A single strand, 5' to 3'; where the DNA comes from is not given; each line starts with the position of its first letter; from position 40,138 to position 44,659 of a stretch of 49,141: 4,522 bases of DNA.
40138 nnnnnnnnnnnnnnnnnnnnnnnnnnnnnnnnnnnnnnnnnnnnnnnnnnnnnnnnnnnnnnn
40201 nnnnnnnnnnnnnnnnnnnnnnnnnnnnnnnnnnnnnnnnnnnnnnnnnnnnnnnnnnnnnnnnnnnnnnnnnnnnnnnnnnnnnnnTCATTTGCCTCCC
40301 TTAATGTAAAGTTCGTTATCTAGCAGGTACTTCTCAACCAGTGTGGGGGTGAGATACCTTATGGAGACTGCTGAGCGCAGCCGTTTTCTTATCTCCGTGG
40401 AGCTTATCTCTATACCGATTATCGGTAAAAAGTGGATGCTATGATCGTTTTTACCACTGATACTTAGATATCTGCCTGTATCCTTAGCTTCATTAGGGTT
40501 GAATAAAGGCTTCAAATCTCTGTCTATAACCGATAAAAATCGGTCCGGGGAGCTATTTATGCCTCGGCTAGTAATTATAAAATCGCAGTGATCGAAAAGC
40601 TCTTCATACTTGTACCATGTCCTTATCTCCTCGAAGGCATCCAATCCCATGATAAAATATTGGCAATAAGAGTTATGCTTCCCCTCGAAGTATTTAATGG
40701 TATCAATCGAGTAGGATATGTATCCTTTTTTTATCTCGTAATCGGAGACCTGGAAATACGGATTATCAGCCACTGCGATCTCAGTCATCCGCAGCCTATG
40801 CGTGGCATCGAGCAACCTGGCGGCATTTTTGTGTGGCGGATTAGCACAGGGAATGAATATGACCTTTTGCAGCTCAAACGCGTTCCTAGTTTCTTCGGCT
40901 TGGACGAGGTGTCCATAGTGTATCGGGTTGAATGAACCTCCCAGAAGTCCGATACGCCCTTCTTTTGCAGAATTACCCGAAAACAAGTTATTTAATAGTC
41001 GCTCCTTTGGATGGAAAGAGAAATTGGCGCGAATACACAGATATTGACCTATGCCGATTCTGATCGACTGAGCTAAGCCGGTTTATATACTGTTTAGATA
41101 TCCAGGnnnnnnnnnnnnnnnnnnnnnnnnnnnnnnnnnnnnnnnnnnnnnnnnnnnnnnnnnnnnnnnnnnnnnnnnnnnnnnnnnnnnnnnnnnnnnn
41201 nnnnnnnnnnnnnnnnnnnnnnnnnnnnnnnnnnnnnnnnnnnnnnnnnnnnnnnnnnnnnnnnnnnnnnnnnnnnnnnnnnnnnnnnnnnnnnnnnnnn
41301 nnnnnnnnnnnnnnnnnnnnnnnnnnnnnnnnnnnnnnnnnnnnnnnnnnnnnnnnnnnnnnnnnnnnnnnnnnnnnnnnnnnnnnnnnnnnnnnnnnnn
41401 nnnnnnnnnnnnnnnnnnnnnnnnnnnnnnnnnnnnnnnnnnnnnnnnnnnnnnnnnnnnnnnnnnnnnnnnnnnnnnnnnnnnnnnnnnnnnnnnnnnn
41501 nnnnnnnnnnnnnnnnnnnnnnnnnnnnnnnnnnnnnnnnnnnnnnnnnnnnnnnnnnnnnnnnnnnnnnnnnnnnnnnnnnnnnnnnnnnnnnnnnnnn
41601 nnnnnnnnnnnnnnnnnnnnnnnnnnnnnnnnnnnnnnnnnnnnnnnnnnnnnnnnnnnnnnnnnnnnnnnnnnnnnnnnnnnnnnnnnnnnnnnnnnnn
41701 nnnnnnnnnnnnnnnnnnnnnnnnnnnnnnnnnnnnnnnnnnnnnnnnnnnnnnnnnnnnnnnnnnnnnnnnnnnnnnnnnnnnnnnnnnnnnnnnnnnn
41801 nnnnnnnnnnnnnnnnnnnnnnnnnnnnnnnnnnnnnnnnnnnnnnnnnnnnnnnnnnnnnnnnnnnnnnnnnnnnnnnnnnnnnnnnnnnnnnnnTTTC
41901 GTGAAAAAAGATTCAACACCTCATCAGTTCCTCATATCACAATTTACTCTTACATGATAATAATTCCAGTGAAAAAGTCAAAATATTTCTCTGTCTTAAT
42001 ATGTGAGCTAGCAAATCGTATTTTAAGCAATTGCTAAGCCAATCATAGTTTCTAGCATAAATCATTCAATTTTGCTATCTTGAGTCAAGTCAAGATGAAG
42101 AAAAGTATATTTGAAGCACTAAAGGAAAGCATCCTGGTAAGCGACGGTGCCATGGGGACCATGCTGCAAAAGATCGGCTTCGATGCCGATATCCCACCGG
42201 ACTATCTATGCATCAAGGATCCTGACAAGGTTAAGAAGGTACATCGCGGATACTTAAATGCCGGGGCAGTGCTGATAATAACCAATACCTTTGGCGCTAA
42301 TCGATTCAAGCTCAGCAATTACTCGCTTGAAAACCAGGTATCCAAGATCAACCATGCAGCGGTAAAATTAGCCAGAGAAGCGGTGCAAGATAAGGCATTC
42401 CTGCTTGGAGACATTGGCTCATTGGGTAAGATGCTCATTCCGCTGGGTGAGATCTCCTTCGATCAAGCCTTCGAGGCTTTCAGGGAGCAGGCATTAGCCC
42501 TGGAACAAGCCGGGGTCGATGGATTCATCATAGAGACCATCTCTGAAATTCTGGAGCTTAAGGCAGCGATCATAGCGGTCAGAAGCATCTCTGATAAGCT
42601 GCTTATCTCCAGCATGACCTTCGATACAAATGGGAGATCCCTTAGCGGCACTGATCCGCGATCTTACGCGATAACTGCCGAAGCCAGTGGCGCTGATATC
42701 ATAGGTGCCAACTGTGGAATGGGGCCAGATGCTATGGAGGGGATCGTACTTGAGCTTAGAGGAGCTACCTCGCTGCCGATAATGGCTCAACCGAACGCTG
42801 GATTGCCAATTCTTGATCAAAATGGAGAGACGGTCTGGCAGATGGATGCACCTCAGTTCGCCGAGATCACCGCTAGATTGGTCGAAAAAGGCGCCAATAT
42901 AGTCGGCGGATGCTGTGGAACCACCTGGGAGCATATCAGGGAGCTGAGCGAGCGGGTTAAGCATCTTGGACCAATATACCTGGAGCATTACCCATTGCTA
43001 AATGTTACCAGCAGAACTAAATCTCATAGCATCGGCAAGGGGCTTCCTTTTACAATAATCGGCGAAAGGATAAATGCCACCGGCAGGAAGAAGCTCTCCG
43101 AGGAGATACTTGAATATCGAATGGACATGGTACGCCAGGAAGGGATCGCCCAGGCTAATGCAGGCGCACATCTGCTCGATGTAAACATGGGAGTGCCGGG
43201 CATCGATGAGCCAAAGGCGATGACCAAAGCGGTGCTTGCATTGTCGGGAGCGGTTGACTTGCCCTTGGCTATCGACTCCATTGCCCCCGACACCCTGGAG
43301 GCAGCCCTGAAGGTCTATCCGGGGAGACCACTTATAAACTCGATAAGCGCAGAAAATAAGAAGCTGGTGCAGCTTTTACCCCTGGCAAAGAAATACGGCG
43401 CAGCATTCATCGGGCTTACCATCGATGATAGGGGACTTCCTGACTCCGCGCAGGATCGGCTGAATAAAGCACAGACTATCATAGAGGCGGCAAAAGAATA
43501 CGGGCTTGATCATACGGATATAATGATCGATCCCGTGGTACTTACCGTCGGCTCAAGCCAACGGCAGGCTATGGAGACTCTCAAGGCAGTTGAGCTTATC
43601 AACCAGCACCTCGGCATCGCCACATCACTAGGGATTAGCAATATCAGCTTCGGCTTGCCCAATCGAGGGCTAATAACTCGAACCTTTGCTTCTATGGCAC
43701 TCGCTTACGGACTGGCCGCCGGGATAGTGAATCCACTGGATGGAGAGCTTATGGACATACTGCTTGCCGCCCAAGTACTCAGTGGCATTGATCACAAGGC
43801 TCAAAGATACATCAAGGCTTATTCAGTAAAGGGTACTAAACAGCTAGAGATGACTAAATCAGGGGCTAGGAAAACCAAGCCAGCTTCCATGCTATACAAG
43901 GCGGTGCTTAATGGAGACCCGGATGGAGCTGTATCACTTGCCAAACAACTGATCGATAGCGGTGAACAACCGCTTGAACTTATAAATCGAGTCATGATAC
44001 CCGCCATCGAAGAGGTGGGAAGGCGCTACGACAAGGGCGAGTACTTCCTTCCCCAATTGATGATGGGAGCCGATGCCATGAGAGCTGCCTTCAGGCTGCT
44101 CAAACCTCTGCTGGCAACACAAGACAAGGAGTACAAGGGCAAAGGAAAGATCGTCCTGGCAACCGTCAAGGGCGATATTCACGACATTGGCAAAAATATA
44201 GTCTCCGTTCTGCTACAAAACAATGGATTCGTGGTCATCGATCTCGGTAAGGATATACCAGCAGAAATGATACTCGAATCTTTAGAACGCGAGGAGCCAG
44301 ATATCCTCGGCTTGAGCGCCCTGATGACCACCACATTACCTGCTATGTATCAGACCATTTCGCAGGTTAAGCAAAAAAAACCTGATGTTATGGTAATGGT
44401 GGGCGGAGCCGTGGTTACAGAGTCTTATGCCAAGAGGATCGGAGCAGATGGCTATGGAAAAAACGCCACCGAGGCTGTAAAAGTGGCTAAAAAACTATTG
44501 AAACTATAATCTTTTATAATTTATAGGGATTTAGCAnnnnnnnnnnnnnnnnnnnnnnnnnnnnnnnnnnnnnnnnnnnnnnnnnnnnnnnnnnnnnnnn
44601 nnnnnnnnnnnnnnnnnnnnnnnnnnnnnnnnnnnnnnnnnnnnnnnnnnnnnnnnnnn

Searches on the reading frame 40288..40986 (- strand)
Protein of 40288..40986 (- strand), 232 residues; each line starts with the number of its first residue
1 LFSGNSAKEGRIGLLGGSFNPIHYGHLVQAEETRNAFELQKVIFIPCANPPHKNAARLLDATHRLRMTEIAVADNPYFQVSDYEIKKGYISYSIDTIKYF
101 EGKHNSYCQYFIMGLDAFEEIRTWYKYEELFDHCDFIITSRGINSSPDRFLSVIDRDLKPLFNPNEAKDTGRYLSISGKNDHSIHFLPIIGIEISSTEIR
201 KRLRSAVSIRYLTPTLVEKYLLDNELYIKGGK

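Call 77: search_protein_families(library=pfam, proteins=[window:40288-40986:-], max_evalue=0.1)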
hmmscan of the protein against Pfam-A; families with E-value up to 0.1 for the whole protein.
window:40288-40986:- (232 aa): 2 families
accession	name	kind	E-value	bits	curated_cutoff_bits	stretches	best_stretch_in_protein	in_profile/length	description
PF01467.32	CTP_transf_like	-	1.1e-27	97.2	21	1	14-202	1-133/133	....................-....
PF05636.17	HIGH_NTase1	-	0.065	12.9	27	0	19-45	10-36/402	HIGH Nucleotidyl Transferase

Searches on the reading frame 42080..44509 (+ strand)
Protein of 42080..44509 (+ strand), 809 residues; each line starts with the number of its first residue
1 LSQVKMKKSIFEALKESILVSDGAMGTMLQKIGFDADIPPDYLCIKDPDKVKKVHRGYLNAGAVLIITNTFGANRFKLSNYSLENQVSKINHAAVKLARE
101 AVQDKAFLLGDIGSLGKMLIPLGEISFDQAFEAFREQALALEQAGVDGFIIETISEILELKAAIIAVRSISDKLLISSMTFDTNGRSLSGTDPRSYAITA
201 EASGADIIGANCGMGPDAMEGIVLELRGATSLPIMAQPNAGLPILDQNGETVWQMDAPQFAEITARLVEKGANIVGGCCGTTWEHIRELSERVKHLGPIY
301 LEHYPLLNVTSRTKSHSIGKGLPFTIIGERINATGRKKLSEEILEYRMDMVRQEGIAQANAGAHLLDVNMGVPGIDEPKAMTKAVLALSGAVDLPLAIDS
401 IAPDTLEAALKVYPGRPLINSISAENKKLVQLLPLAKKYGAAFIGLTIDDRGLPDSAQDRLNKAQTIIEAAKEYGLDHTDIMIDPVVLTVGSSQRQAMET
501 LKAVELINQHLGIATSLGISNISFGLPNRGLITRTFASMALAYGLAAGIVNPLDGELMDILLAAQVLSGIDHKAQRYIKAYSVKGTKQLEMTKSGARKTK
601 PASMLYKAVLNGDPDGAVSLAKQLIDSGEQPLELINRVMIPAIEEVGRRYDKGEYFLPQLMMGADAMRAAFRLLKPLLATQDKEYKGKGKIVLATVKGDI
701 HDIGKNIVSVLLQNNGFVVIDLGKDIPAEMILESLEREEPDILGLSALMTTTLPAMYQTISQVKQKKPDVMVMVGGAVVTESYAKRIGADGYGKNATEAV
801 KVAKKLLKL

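Call 77: search_protein_families(library=pfam, proteins=[window:42080-44509:+], max_evalue=0.1)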
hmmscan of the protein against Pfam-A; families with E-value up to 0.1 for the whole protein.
window:42080-44509:+ (809 aa): 7 families
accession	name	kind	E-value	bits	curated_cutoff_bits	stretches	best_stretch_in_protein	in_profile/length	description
PF02574.22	S-methyl_trans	-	8.1e-72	242.9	22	1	19-293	1-283/283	Homocysteine S-methyltransferase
PF02310.24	B12-binding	-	1.4e-31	109.3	32.1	1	689-800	1-120/121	B12 binding domain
PF00809.28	Pterin_bind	-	4.4e-27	95.7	25.5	1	328-551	1-244/244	Pterin binding enzyme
PF02607.22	B12-binding_2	-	1.9e-22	79.6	23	1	604-675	4-74/74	B12 binding domain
PF03599.22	CdhD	-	7.9e-07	28.6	24.8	1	376-501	80-192/387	CO dehydrogenase/acetyl-CoA synthase delta subunit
PF12002.13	MgsA_C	-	0.0051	17.2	27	1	612-648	2-38/167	MgsA AAA+ ATPase C terminal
PF00106.31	adh_short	-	0.076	12.9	26.6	0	694-780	3-88/195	short chain dehydrogenase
